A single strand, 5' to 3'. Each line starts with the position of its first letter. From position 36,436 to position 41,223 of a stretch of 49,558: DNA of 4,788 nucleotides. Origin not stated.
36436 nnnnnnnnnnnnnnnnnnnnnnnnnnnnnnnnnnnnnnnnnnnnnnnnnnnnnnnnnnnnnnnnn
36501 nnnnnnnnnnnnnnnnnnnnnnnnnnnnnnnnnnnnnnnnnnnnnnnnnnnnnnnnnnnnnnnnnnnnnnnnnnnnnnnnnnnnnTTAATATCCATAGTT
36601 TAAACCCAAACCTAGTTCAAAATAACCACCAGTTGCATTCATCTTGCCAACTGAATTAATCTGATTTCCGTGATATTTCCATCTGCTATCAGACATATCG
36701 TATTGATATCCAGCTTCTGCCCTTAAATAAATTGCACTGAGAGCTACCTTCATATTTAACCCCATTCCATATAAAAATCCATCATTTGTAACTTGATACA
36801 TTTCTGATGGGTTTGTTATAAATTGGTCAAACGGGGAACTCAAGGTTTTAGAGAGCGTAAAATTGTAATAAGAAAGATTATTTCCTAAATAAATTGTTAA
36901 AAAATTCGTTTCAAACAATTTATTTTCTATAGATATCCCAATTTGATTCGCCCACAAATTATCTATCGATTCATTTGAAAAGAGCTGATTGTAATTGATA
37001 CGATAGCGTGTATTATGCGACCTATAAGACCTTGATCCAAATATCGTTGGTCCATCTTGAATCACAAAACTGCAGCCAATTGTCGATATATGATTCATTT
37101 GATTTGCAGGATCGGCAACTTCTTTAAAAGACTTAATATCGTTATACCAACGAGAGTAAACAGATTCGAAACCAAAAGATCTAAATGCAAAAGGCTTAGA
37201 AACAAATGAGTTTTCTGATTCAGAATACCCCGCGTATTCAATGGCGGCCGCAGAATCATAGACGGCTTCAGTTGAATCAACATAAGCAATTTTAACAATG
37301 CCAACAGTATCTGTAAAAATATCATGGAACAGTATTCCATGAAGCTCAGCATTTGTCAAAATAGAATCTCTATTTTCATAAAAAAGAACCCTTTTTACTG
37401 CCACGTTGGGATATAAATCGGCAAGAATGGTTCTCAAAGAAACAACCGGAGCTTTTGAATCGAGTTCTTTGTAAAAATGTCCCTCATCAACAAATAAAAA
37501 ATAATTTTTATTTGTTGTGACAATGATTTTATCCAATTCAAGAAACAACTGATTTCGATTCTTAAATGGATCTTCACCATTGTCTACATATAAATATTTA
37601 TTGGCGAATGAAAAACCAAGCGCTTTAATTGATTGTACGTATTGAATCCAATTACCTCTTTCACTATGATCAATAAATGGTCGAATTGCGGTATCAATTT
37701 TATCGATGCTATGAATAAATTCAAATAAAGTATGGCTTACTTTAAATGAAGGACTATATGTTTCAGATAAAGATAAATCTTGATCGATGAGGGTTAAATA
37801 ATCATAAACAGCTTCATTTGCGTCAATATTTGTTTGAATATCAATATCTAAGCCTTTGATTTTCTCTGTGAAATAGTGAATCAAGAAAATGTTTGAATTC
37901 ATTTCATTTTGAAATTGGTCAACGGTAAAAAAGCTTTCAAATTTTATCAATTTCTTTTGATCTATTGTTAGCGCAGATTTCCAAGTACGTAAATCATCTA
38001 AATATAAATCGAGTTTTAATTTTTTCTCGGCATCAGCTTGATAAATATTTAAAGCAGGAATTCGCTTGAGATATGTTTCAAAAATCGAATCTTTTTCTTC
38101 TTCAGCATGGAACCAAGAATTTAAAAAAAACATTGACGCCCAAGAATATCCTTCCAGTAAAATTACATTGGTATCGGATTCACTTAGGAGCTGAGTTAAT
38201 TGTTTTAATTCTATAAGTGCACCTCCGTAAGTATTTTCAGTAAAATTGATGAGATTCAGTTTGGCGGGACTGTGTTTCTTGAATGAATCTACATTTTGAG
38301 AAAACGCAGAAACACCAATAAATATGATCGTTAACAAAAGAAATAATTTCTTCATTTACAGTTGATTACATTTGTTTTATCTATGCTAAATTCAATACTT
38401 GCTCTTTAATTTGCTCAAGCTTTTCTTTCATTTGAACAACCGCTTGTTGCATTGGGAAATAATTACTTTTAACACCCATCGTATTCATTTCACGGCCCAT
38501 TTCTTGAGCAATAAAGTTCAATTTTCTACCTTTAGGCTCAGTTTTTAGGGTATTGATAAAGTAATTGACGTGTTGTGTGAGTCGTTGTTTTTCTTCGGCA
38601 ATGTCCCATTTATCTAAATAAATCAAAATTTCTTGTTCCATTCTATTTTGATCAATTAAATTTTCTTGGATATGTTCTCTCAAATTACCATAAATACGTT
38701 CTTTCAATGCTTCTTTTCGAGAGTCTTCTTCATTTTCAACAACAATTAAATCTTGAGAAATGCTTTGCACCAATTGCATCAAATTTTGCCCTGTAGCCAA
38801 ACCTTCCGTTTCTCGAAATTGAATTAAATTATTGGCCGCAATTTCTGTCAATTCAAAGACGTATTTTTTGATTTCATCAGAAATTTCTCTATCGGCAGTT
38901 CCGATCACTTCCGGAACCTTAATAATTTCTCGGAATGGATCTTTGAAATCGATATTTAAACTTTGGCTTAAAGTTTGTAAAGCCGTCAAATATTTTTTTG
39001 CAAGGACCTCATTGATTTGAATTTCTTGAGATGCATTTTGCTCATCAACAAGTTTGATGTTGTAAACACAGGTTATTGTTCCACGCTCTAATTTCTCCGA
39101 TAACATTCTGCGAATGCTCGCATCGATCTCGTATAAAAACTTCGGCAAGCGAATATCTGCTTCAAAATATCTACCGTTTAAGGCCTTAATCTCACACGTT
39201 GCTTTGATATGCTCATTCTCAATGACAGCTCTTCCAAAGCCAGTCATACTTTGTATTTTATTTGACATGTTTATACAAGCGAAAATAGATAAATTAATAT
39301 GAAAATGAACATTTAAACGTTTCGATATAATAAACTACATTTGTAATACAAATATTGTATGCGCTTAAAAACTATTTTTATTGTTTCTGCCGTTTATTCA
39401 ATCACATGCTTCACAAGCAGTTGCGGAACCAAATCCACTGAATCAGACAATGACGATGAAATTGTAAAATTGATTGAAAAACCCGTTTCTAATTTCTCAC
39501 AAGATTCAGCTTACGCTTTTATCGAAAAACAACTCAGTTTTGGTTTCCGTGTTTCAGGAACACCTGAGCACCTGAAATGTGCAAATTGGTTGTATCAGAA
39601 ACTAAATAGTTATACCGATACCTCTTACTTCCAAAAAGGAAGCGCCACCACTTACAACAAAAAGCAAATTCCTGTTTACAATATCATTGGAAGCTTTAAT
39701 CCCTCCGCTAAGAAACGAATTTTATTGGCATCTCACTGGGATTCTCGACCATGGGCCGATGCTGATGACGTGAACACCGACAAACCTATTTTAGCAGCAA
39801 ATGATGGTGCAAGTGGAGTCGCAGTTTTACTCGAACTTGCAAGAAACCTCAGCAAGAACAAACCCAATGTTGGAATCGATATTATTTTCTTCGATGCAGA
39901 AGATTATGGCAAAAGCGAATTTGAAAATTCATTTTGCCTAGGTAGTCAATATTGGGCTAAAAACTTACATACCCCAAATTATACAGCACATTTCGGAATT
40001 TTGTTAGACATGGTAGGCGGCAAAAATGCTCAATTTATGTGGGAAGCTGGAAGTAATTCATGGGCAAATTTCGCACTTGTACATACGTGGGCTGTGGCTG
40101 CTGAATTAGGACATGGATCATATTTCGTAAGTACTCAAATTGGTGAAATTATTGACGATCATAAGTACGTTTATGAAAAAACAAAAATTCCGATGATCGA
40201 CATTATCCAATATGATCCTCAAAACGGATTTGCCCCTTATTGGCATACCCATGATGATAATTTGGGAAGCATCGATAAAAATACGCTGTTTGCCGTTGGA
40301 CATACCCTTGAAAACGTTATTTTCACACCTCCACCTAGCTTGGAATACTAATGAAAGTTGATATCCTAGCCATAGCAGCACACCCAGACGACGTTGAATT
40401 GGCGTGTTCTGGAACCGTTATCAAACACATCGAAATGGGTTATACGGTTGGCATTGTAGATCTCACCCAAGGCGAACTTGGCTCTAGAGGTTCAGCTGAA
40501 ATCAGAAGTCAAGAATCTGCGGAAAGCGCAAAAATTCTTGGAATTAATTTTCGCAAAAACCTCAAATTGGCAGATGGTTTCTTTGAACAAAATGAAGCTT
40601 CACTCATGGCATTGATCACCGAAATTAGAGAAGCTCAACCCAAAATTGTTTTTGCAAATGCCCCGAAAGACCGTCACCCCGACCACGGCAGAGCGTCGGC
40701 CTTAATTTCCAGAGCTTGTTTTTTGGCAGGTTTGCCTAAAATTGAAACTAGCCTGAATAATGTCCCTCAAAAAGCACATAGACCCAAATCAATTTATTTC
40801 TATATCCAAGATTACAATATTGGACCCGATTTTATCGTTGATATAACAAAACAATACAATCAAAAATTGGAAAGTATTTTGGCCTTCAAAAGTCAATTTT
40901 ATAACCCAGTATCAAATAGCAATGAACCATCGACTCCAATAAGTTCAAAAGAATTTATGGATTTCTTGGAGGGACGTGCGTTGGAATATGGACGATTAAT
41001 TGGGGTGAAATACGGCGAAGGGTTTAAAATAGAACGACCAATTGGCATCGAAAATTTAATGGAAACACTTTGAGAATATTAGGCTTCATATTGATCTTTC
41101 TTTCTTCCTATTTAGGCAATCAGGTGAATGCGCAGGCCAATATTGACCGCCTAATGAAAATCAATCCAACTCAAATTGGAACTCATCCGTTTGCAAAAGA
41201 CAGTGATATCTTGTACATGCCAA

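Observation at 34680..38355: Tandem secreted paralogues fusing a ChaN/Tiki-like enzyme/binding domain to an outer-membrane barrel-like domain, one motif-intact and one degenerate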

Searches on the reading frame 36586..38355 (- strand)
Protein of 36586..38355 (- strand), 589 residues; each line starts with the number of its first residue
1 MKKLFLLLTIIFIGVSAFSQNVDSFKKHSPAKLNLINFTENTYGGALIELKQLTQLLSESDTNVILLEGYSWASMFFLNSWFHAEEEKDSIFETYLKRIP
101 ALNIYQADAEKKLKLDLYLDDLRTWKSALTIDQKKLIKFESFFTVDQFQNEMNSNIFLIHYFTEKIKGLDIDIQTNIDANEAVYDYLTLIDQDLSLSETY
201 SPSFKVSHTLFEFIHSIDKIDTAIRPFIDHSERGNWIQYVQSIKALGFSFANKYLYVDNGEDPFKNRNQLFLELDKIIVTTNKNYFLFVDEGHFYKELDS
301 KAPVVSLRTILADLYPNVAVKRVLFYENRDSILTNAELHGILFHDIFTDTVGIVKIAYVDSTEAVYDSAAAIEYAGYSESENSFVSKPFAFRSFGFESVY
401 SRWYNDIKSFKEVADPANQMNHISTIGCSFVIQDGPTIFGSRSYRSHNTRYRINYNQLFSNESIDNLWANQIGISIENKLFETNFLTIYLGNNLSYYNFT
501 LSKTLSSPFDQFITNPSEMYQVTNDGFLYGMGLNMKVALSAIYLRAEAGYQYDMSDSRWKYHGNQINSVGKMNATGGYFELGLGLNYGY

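Call 3: search_protein_families(library=pfam, proteins=[window:36586-38355:-], max_evalue=10)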
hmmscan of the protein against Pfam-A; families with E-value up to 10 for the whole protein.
window:36586-38355:- (589 aa): 0 families

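Call 4: search_protein_families(library=ncbifam, proteins=[window:36586-38355:-], max_evalue=10)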
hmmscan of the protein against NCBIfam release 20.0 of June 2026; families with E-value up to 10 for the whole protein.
window:36586-38355:- (589 aa): 0 families

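Call 7: find_homologous_proteins(query=window:36586-38355:-)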
Query window:36586-38355:- (589 aa): 7 proteins with E <= 0.001 among 8000 candidates.
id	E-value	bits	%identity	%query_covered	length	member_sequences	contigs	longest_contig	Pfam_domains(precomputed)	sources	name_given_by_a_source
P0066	0.0e+0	1251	95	100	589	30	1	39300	-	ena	-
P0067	5.8e-294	994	75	98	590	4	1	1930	-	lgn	-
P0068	2.9e-287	972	74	100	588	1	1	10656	-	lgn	-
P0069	1.9e-181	623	53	100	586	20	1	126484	-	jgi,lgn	jgi:hypothetical protein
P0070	1.2e-180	620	54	95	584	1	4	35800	-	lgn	-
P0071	6.7e-174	598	50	100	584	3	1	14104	-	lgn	-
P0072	1.3e-169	584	50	100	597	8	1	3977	-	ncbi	-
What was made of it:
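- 36586..38355 (-): Gene A (589 aa), the catalytically degenerate upstream paralogue: signal peptide, soluble domain, 8-stranded barrel. Only 7 close relatives found (call 7).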

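Call 13: search_solved_structures(query=A2, max_evalue=10)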
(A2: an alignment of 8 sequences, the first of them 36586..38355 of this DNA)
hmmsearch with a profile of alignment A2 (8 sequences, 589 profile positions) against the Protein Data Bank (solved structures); distinct sequences matched with E-value up to 10: 0.
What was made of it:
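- Tried and rejected: PDB sequence search with the A profile: nothing (call 13).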

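Call 27: find_homologous_proteins(query=A2, max_evalue=0.001)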
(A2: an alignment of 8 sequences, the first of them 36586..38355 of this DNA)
Query A2 (8 sequences) (589 aa, profile of the alignment): 7 proteins with E <= 0.001 among 8000 candidates.
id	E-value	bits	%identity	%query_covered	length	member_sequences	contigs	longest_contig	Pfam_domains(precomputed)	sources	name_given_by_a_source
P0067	0.0e+0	1111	75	98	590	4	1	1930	-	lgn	-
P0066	0.0e+0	1103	95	100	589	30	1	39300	-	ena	-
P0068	0.0e+0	1097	74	100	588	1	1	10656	-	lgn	-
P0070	0.0e+0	1091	54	95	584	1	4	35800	-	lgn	-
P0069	0.0e+0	1081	53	100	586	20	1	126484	-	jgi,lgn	jgi:hypothetical protein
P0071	0.0e+0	1080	50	100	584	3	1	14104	-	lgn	-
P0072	0.0e+0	1012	50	100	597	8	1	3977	-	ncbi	-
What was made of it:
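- Tried and rejected: Second word-indexed search with the A alignment: no new relatives (call 27).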

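Call 28: search_protein_representatives(alignment_id=A2)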
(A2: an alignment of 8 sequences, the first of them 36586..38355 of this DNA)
Query: 8 sequences, 589 profile positions. Proteins with E-value up to 0.001 (for the whole library): 15; up to 1e-10: 8; up to 1e-30: 7. The best 15 are listed.
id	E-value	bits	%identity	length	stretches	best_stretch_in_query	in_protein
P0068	0.0e+00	1097.4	-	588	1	1-589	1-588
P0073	3.1e-93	329.8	-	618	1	11-588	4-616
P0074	5.2e-87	309.2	-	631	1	1-588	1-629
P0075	4.8e-51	190.5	-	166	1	1-162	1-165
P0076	4.2e-50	187.4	-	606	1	7-587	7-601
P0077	7.8e-50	186.5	-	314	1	281-587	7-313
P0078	2.7e-45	171.5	-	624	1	2-587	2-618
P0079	2.9e-20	88.9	-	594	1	8-586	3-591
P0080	2.5e-08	49.4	-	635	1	468-586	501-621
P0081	4.6e-08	48.6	-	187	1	454-585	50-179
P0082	6.6e-07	44.7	-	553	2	487-588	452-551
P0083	9.3e-07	44.2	-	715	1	513-584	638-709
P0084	1.1e-05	40.6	-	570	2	498-576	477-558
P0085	3.3e-05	39.1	-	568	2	471-588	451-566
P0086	1.8e-04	36.7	-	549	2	471-585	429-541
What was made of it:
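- Tried and rejected: Exhaustive representative search with the A profile: only 15 hits, 7 of them barrel-only (call 28).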

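Call 41: predict_structure(alignment_id=A3)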
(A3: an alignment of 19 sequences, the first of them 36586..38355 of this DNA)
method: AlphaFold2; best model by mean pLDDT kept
length: 589 residues; sequences in the alignment: 19
mean_pLDDT: 71.2   pTM: 0.52
mean pLDDT of the five models: 71.2, 70.2, 69.2, 69.0, 66.2
residues with pLDDT >= 90: 80; 70-90: 269; 50-70: 137; < 50: 103
segments of 3 or more residues with pLDDT < 50: 1-3, 11-28, 106-112, 254-264, 330-345, 361-386, 439-445, 506-516
pLDDT, mean of each block of 10 residues (from residue 1): 48 39 44 79 67 83 84 88 79 83 55 66 88 88 67 87 91 91 88 73 80 88 91 89 70 47 53 70 81 62 62 70 70 40 53 66 39 31 47 82 74 60 84 62 54 85 69 87 77 88 55 47 86 85 88 84 71 84 77
secondary structure, 60 per line:
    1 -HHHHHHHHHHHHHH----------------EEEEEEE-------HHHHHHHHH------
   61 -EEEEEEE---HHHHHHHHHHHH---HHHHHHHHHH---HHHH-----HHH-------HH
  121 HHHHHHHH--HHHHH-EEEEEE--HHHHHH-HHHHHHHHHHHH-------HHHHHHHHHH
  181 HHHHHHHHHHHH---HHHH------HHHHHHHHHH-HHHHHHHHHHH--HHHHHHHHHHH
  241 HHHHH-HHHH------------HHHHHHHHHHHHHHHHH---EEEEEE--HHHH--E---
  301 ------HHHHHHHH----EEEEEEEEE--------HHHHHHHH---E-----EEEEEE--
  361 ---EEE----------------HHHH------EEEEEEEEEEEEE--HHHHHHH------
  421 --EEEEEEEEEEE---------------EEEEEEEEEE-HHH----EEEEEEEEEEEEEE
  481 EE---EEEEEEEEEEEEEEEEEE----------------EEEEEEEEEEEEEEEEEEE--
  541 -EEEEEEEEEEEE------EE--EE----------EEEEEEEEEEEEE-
elements in order: H2-15 E32-38 H46-54 E62-68 H72-83 H87-96 H100-103 H119-128 H131-135 E137-142 H145-150 H152-163 H171-192 H196-199 H206-215 H217-227 H230-245 H247-250 H263-279 E283-288 H291-294 H307-314 E319-327 H336-343 E353-358 E364-366 H383-386 E393-405 H408-414 E423-433 E449-458 E467-482 E486-503 E520-538 E542-553 E576-588
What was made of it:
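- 36586..38355 (-): AF2 model has pLDDT 71.2 (call 41).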

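Call 45: fold_search(model_id=the predicted structure, library=pdb)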
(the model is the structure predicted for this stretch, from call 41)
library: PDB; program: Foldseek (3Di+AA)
matches with E <= 10: 935; with E <= 0.001: 41
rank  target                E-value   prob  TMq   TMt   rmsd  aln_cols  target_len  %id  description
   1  1bxw                  7.4e-08  1.00  0.22  0.64   5.2       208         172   12  OUTER MEMBRANE PROTEIN A (OMPA) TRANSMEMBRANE DOMAIN (released 1998-10-14)
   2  1p4t                  4.3e-07  1.00  0.21  0.66   4.8       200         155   12  Crystal structure of Neisserial surface protein A (NspA) (released 2003-07-22)
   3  1qjp                  3.3e-06  1.00  0.18  0.61   5.0       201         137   13  HIGH RESOLUTION STRUCTURE OF THE OUTER MEMBRANE PROTEIN A (OMPA) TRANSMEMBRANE DOMAIN (released 2000-06-30)
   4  9a2m_MODEL_1_A        5.0e-06  1.00  0.22  0.34  11.8       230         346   12  Model of E. coli OmpA by in-cell photo-crosslinking MS and deep learning (released 2023-02-24)
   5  3dzm_C                8.5e-06  1.00  0.21  0.53   6.5       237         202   10  Crystal structure of a major outer membrane protein from Thermus thermophilus HB27 (released 2008-12-23)
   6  3dzm_B                1.9e-05  1.00  0.21  0.55   7.8       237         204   10  Crystal structure of a major outer membrane protein from Thermus thermophilus HB27 (released 2008-12-23)
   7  3dzm_A                2.2e-05  1.00  0.20  0.50   7.6       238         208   10  Crystal structure of a major outer membrane protein from Thermus thermophilus HB27 (released 2008-12-23)
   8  9nh1_A                3.5e-05  1.00  0.17  0.34  12.2       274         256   11  In situ cryo-EM structure of porin I of the Legionella Dot/Icm T4SS machine (released 2025-09-17)
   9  3qrc_B                4.6e-05  1.00  0.18  0.52   6.1       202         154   13  The crystal structure of Ail, the attachment invasion locus protein of Yersinia pestis, in complex with the heparin an (released 2011-11-23)
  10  3qra                  4.6e-05  1.00  0.18  0.52   6.3       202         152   10  The crystal structure of Ail, the attachment invasion locus protein of Yersinia pestis (released 2011-11-23)
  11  1k24                  5.2e-05  1.00  0.19  0.38  10.7       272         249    9  Crystal Structure of the OpcA Outer Membrane Adhesin/Invasin from Neisseria meningitidis (released 2002-03-27)
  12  3slj                  6.2e-05  1.00  0.18  0.29  12.5       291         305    8  Pre-cleavage Structure of the Autotransporter EspP - N1023A mutant (released 2011-11-16)
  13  2f1v_A                7.9e-05  1.00  0.21  0.59   6.2       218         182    8  Outer membrane protein OmpW (released 2006-01-24)
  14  2lhf_MODEL_1_A        7.9e-05  1.00  0.18  0.52  10.5       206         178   14  Solution structure of outer membrane protein H (OprH) from P. aeruginosa in DHPC micelles (released 2011-08-24)
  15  2x9k                  8.8e-05  0.97  0.13  0.22  20.8       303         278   10  Structure of a E.coli porin (released 2011-01-26)
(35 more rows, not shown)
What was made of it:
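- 36589..37185 (-): A C-terminal 8-stranded outer-membrane barrel (aa ~391-589). It ends in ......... Foldseek: OmpA 1bxw E 7.4e-8, NspA 1p4t E 4.3e-7 (call 45).
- On 8-stranded OmpA-like outer-membrane barrels: A: OmpA 1bxw 7.4e-8, NspA 4.3e-7 (call 45).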

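Call 53: list_cluster_members(proteins=[P0072, P0055, P0024, P0037, P0045, P0011, P0009])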
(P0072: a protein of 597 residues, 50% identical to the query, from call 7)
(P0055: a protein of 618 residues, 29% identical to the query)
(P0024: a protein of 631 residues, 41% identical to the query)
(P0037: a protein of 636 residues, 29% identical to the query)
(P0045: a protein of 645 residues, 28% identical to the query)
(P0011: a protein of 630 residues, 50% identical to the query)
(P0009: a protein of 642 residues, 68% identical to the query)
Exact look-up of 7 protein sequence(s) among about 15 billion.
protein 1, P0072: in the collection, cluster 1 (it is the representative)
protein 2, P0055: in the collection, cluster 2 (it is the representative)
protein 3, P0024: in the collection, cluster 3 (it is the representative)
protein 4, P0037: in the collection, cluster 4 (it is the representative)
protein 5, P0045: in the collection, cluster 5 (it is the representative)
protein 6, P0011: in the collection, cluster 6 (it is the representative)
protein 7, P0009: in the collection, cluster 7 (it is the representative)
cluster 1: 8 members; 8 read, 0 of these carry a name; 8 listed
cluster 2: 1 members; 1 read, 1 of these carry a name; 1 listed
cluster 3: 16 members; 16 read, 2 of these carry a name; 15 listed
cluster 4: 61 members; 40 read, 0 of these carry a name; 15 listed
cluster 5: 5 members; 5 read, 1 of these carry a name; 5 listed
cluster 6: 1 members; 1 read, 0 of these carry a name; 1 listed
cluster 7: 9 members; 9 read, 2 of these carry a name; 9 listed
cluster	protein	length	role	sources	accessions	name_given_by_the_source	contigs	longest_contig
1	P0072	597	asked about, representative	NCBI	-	-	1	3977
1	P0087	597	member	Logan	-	-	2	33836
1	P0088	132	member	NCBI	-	-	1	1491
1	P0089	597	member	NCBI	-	-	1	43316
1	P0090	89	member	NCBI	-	-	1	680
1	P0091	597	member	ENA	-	-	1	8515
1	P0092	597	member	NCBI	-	-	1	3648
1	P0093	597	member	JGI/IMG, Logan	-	-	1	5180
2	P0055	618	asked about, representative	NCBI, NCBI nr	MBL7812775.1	MAG: erythromycin esterase family protein [Bacteroidetes bacterium] | erythromycin esterase family protein [Bacteroidota bacterium]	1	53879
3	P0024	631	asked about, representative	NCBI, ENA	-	-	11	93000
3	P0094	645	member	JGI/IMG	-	hypothetical protein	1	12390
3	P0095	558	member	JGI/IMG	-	hypothetical protein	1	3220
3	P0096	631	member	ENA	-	-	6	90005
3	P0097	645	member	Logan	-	-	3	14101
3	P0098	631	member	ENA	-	-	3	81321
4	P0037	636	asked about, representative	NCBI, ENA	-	-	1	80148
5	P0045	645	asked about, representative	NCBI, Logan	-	-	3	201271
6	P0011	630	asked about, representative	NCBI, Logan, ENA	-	-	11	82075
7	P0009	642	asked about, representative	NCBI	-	-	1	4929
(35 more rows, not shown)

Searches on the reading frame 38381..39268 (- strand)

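Call 40: search_protein_families(library=pfam, proteins=[window:38381-39268:-], max_evalue=0.001)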
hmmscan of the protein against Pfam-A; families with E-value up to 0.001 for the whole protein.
window:38381-39268:- (295 aa): 2 families
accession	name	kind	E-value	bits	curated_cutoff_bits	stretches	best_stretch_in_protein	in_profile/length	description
PF03755.18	YicC-like_N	-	1.6e-35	123.3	25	1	5-158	1-153/156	Endoribonuclease YicC-like, N-terminal region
PF08340.16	YicC-like_C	-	2.6e-34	118.3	27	1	177-294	1-119/120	Endoribonuclease YicC-like, C-terminal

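Call 59: search_protein_families(library=ncbifam, proteins=[window:38381-39268:-], max_evalue=0.001)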
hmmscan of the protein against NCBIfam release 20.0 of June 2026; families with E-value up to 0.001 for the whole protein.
window:38381-39268:- (295 aa): 1 family
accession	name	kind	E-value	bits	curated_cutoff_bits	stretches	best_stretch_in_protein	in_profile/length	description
TIGR00255.1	TIGR00255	hypoth_equivalog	1.1e-55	189.4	167.5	1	5-294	2-290/291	YicC/YloC family endoribonuclease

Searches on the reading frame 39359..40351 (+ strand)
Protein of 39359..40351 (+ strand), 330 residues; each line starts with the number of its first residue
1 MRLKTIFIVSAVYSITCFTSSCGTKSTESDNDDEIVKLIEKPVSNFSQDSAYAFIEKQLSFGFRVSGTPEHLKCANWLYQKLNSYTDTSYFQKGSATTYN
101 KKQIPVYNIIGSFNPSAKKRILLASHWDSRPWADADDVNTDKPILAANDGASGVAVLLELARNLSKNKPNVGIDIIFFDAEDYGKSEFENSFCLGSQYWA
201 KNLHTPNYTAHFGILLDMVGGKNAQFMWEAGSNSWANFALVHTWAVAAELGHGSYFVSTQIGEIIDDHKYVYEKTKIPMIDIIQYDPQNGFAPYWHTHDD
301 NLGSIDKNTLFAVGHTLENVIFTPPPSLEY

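Call 40: search_protein_families(library=pfam, proteins=[window:39359-40351:+], max_evalue=0.001)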
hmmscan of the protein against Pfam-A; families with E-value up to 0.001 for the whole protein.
window:39359-40351:+ (330 aa): 2 families
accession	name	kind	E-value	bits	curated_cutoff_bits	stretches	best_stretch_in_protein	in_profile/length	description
PF04389.22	Peptidase_M28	-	2.3e-35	122.5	21.3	1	108-319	1-191/193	Peptidase family M28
PF16254.10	DUF4910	-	0.00054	19.3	26.6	0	147-321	83-241/247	Domain of unknown function (DUF4910)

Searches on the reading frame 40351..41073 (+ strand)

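Call 40: search_protein_families(library=pfam, proteins=[window:40351-41073:+], max_evalue=0.001)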
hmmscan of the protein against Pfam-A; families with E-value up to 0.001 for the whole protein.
window:40351-41073:+ (240 aa): 1 family
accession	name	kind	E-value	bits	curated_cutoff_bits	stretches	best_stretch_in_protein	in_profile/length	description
PF02585.22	PIG-L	-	3e-24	86.4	28.2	1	6-122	1-128/129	GlcNAc-PI de-N-acetylase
